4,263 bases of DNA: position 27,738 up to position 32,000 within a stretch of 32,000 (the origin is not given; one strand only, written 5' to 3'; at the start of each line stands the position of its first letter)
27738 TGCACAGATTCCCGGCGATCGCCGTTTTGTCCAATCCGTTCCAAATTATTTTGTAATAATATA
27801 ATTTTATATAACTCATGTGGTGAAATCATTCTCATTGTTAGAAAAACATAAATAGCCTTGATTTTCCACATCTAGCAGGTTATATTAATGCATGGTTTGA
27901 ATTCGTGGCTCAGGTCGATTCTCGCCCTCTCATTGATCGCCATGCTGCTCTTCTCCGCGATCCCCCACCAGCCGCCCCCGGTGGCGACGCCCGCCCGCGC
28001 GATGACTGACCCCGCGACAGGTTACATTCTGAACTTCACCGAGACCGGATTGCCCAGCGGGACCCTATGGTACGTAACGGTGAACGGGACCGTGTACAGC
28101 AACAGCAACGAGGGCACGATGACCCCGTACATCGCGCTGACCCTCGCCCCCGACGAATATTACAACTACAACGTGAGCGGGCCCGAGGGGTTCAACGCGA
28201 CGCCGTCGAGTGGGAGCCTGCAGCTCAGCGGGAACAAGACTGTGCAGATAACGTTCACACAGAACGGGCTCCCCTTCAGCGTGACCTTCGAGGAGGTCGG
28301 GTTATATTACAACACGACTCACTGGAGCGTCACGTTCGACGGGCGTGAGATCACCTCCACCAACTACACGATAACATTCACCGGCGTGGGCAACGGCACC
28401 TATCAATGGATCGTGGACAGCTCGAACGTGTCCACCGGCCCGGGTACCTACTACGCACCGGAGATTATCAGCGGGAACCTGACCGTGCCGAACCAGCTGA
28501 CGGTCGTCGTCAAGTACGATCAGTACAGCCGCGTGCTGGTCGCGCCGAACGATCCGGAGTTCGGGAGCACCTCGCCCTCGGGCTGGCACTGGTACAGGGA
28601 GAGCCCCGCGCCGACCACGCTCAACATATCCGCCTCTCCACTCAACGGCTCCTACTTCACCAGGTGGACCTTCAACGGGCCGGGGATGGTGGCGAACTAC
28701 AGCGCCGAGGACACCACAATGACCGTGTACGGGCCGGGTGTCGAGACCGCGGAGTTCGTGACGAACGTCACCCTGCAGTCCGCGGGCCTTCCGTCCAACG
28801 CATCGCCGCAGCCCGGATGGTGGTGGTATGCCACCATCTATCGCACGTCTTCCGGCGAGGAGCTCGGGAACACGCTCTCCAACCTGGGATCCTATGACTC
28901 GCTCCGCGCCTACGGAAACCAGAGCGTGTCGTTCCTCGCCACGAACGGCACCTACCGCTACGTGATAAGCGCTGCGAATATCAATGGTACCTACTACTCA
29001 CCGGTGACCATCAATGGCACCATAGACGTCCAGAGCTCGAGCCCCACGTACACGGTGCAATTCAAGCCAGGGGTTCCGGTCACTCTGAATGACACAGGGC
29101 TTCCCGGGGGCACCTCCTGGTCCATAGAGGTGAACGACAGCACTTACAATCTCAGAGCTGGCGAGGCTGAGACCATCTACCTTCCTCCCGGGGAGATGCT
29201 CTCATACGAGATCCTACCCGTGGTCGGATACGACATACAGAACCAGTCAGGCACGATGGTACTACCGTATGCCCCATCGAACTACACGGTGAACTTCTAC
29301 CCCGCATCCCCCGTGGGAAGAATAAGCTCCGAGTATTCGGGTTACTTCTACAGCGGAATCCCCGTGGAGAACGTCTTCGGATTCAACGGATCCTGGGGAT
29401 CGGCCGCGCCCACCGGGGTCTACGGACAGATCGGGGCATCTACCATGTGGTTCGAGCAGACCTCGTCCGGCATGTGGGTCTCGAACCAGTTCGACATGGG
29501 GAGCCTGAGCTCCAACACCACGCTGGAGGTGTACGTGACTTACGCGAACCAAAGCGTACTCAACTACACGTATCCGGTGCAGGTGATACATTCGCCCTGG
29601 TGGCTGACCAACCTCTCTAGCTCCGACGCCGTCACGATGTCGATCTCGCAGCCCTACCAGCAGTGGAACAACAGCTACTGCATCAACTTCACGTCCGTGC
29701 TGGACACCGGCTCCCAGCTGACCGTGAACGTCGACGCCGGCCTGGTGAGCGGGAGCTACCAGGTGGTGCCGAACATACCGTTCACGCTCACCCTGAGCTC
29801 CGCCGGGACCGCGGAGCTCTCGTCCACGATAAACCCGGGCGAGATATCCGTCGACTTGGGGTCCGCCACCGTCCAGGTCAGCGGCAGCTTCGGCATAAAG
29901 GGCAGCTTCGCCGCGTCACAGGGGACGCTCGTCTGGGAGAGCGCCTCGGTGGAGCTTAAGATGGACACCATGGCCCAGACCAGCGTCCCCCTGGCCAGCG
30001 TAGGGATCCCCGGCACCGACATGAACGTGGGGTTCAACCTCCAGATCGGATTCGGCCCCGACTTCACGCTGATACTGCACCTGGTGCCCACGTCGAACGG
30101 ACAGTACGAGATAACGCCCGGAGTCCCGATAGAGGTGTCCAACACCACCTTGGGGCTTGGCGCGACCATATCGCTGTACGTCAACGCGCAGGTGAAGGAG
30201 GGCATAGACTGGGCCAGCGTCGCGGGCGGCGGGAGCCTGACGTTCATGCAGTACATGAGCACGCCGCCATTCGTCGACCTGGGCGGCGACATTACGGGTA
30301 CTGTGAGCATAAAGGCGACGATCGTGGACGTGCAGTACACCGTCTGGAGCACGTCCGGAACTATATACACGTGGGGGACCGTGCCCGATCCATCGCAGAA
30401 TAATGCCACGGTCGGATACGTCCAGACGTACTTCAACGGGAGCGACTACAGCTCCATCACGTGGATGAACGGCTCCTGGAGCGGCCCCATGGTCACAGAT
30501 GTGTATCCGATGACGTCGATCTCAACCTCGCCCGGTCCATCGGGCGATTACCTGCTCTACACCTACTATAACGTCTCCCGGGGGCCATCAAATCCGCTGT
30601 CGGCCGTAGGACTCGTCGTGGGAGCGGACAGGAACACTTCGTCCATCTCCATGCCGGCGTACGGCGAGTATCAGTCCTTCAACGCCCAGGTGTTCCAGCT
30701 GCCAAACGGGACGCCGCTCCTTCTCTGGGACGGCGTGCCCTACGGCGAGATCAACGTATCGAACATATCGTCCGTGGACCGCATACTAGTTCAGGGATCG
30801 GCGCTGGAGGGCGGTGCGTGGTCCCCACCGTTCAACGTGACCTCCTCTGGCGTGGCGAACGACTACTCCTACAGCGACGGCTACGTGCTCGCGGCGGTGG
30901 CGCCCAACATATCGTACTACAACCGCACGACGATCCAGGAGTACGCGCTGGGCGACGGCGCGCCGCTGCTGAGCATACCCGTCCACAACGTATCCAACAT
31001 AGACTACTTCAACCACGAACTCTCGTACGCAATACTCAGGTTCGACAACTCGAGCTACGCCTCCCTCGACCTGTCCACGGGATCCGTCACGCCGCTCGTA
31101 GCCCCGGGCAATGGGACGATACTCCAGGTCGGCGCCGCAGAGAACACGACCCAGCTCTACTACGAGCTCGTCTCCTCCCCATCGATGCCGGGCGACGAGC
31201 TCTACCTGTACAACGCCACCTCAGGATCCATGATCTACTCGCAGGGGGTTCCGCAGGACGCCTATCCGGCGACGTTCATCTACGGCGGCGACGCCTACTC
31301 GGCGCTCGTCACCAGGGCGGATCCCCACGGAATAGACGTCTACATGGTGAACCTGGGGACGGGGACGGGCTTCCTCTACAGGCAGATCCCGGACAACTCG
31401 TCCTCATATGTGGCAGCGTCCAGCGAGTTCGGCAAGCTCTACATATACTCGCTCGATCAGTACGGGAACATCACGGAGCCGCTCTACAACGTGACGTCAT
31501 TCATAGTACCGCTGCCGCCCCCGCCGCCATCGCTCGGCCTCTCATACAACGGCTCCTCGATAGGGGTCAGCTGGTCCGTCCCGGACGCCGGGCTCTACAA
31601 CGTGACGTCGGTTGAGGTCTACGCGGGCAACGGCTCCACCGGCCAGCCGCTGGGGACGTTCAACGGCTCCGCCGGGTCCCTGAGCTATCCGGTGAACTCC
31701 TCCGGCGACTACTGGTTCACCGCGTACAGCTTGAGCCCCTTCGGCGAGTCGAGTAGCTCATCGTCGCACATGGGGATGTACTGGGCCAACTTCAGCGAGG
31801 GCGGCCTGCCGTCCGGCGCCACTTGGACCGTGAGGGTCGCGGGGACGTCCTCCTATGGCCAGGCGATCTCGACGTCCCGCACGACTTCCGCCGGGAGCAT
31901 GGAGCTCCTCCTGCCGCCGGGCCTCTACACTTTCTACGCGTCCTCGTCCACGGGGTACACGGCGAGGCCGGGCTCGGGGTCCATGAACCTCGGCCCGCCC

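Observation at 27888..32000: Largest ORF in the window is missing from the ORF track: a >1370-codon, sequon-saturated secreted protein running off the right edge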

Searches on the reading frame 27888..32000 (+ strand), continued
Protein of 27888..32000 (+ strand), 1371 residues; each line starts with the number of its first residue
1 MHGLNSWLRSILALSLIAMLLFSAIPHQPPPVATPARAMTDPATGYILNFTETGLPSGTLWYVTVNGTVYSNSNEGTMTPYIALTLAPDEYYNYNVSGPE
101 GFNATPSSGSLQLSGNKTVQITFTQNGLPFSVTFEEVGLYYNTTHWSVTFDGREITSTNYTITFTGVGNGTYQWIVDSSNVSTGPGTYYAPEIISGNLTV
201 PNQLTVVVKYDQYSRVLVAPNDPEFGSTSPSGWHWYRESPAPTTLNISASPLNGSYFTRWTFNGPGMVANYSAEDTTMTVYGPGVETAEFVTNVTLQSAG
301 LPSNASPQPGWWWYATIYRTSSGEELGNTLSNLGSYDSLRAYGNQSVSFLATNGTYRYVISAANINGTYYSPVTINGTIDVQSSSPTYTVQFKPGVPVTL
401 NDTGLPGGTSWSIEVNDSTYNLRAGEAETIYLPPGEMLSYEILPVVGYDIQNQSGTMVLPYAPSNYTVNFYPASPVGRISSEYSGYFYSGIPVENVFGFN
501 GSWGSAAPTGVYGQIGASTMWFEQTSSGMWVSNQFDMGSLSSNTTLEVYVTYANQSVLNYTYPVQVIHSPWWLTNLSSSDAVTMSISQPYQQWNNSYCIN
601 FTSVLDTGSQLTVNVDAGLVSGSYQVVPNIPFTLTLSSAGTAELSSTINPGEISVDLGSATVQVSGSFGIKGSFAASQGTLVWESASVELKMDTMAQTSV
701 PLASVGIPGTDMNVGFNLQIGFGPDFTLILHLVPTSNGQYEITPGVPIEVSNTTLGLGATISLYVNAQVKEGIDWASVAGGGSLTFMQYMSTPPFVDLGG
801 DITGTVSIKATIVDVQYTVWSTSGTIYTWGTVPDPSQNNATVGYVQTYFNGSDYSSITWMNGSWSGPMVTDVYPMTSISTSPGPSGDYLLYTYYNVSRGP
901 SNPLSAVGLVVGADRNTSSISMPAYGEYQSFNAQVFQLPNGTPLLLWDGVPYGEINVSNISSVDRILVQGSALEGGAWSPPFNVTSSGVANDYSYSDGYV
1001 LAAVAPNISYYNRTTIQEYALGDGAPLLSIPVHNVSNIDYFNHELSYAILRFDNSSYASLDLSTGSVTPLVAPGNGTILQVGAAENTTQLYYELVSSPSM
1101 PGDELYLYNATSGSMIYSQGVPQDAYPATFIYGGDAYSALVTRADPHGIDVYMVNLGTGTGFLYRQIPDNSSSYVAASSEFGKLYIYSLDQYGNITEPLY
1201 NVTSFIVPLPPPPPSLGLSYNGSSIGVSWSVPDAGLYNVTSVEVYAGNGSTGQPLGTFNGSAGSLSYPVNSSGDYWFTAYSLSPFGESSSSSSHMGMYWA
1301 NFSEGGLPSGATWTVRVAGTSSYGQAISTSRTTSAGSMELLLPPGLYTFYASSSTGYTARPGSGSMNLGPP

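Call 83: find_encoding_contigs(protein=P0006, flank=8000, max_places=2)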
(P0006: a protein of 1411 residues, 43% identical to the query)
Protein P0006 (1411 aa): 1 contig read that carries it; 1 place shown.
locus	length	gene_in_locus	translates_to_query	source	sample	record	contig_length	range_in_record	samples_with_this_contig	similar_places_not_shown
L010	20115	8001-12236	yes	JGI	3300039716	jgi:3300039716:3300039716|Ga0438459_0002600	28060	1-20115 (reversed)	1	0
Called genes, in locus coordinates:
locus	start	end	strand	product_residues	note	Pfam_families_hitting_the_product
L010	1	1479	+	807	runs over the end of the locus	-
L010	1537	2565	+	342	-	-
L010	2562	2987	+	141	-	-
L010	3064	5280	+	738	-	-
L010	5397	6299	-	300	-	PF00665:rve, PF24764:rva_4 (weak)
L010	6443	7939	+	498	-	-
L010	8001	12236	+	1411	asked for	-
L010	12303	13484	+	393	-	-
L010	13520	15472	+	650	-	PF13927:Ig_3 (faint), PF18911:PKD_4 (faint), PF19077:Big_13 (faint), PF13573:SprB (faint), PF13895:Ig_2 (faint), PF18962:Por_Secre_tail (weak), PF07495:Y_Y_Y (faint), PF00801:PKD, +3 more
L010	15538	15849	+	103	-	-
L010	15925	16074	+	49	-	-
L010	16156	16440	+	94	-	-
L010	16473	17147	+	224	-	PF01569:PAP2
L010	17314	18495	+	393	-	PF13173:AAA_14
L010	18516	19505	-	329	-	-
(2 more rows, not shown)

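Call 87: search_protein_families(library=ncbifam, proteins=[P0001, P0005], max_evalue=0.1)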
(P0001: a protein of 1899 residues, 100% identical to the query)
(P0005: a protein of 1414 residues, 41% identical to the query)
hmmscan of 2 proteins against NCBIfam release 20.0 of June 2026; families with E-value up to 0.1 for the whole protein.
P0001 (1899 aa): 2 families
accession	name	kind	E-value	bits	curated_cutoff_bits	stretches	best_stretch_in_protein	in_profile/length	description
NF058592.1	GxPGS_dom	subfamily_domain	6e-09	35.8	45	1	1482-1544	2-64/65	PGS family Ig-like domain-containing protein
NF033510.3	Ca_tandemer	repeat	7.5e-05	23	50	1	1491-1548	30-91/96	Ca2+-stabilized repeat-containing adhesin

P0005 (1414 aa): 0 families

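Call 90: search_solved_structures(query=A2, max_evalue=1)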
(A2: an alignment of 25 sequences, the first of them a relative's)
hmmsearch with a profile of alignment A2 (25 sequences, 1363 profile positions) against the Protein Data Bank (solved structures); distinct sequences matched with E-value up to 1: 0.

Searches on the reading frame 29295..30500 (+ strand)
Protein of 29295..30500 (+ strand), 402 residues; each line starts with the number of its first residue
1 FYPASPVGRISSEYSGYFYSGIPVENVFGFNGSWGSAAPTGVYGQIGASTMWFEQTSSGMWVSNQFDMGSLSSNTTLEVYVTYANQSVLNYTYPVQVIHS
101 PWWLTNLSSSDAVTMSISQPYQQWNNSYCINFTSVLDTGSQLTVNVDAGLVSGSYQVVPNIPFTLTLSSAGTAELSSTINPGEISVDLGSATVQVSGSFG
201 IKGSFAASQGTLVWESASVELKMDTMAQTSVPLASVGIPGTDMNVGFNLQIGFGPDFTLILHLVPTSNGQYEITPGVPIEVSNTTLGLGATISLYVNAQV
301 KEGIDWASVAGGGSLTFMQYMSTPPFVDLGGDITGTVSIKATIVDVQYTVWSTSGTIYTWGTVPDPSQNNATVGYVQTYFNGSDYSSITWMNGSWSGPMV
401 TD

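Call 59: predict_structure(alignment_id=A5)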
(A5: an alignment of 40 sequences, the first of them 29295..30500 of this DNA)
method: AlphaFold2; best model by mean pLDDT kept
length: 402 residues; sequences in the alignment: 40
mean_pLDDT: 83.1   pTM: 0.73
mean pLDDT of the five models: 83.1, 80.1, 75.3, 73.2, 71.6
residues with pLDDT >= 90: 177; 70-90: 158; 50-70: 30; < 50: 37
segments of 3 or more residues with pLDDT < 50: 368-382, 384-402
pLDDT, mean of each block of 10 residues (from residue 1): 84 97 97 93 96 96 97 97 95 97 93 95 96 85 56 61 93 86 78 83 86 88 88 86 84 89 87 85 87 88 74 92 80 91 83 91 61 35 44 40 32
secondary structure, 60 per line:
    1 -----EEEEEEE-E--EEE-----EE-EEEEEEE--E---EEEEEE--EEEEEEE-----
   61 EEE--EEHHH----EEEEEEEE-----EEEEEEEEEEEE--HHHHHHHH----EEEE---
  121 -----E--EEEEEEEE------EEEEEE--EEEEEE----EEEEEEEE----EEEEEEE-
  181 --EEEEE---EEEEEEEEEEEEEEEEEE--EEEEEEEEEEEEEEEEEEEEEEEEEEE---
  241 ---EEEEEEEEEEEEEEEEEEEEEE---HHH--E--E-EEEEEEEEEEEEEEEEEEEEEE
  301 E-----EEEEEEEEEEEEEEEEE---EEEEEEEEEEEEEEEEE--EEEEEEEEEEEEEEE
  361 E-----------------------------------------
elements in order: E6-12 E17-19 E28-34 E41-46 E49-55 E61-63 E75-82 E88-99 H102-109 E114-117 E129-136 E143-148 E151-156 E161-168 E173-179 E183-187 E191-208 E211-237 E244-265 E279-301 E307-323 E327-343 E346-361

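Call 61: fold_search(model_id=the predicted structure, library=pdb)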
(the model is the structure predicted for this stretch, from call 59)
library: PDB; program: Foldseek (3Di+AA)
matches with E <= 10: 953; with E <= 0.001: 0
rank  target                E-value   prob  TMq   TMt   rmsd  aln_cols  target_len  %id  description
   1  9mfg_B                4.3e-03  0.94  0.21  0.27  20.6       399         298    7  Complex of IL23 receptor and VHH (released 2025-05-21)
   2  9mfg_A                1.5e-02  0.87  0.21  0.29  20.5       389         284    7  Complex of IL23 receptor and VHH (released 2025-05-21)
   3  9ijj_E                1.9e-02  0.23  0.16  0.14  34.8       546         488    6  In situ structure of the central apparatus in mouse sperm axoneme. (released 2025-06-04)
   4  9mfg_C                2.8e-02  0.80  0.21  0.28  19.6       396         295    6  Complex of IL23 receptor and VHH (released 2025-05-21)
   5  8jel_E                3.1e-02  1.00  0.17  0.50   4.9       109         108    8  Crystal structure of TIGIT in complexed with Ociperlimab, crystal form I (released 2024-02-28)
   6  5icu                  3.3e-02  1.00  0.17  0.52   4.4        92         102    8  The crystal structure of CopC from Methylosinus trichosporium OB3b (released 2016-04-06)
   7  5xqg_H                3.4e-02  0.09  0.10  0.06  29.3       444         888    8  Crystal structure of a PL 26 exo-rhamnogalacturonan lyase from Penicillium chrysogenum complexed with unsaturated gala (released 2018-03-21)
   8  5nec_B                3.6e-02  0.66  0.24  0.17  25.6       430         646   11  Crystal structure of the siderophore receptor PiuD from Pseudomonas aeruginosa (released 2018-02-07)
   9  5mzv_C                3.8e-02  0.75  0.21  0.28  19.3       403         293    7  IL-23:IL-23R:Nb22E11 complex (released 2018-01-03)
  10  4pbx                  3.8e-02  0.30  0.17  0.13  40.6       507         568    8  Crystal structure of the six N-terminal domains of human receptor protein tyrosine phosphatase sigma (released 2014-11-12)
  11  7ptp_A                4.0e-02  0.28  0.17  0.10  29.8       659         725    7  In-situ structure of pentameric S-layer protein (released 2021-12-15)
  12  6wdq_C                4.1e-02  0.66  0.21  0.28  20.6       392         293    8  IL23/IL23R/IL12Rb1 signaling complex (released 2021-02-24)
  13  5cl2_A                4.3e-02  0.92  0.19  0.28  13.5       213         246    9  Crystal structure of Spo0M, sporulation control protein, from Bacillus subtilis. (released 2015-12-16)
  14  2yn3_A                4.8e-02  0.98  0.22  0.30  15.4       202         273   11  Structural insight into the giant calcium-binding adhesin SiiE: implications for the adhesion of Salmonella enterica t (released 2013-04-03)
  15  9bys_AAAC             5.0e-02  0.80  0.17  0.33  16.8       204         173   11  Structure of human MAIT BV28 TCR in complex with human MR1-5-OP-RU (released 2025-06-11)
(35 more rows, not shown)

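Call 76: fold_search(model_id=the predicted structure, library=viral)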
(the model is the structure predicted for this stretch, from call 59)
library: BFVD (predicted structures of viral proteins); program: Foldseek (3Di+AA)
matches with E <= 10: 803; with E <= 0.001: 0
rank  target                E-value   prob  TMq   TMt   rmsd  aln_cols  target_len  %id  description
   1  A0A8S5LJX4            2.1e-03  0.95  0.18  0.20  23.6       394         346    8  Contactin-4 [Siphoviridae sp. ct3o911]
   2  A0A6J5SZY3            3.1e-03  0.69  0.20  0.08  40.0       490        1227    9  Ig [uncultured Caudovirales phage]
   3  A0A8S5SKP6            5.0e-03  0.82  0.21  0.19  29.5       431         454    7  Uncharacterized protein [Siphoviridae sp. ctrCN24]
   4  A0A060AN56            7.3e-03  0.13  0.09  0.07  42.8       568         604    7  Tail assembly protein [Enterococcus phage IME-EFm1]
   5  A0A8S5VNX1            9.2e-03  0.90  0.20  0.18  21.4       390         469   12  (no name in the UniProt tables at hand)
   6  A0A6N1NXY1            1.3e-02  0.30  0.17  0.07  43.3       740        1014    7  DUF11 domain-containing protein [Tupanvirus soda lake]
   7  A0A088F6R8            1.4e-02  0.51  0.21  0.16  27.0       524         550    7  (no name in the UniProt tables at hand)
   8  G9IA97                1.7e-02  0.30  0.17  0.09  43.6       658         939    7  (no name in the UniProt tables at hand)
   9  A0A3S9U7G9            1.9e-02  0.09  0.08  0.04  29.7       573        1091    7  (no name in the UniProt tables at hand)
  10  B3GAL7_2              2.0e-02  0.57  0.20  0.09  28.0       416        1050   11  AMDV3_1 [uncultured virus]
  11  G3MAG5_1              2.0e-02  0.18  0.15  0.09  31.7       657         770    9  Gp424 [Bacillus phage G]
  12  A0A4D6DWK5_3          2.2e-02  0.30  0.16  0.07  33.2       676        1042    8  Uncharacterized protein [Edwardsiella phage pEt-SU]
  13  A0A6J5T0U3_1          2.4e-02  0.30  0.18  0.10  42.6       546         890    9  Ig [uncultured Caudovirales phage]
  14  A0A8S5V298            2.6e-02  0.66  0.18  0.08  24.7       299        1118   10  Tail protein [CrAss-like virus sp. ctelJ1]
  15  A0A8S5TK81            2.7e-02  0.99  0.19  0.12  11.5       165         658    7  Uncharacterized protein [Podoviridae sp. ctz6O13]
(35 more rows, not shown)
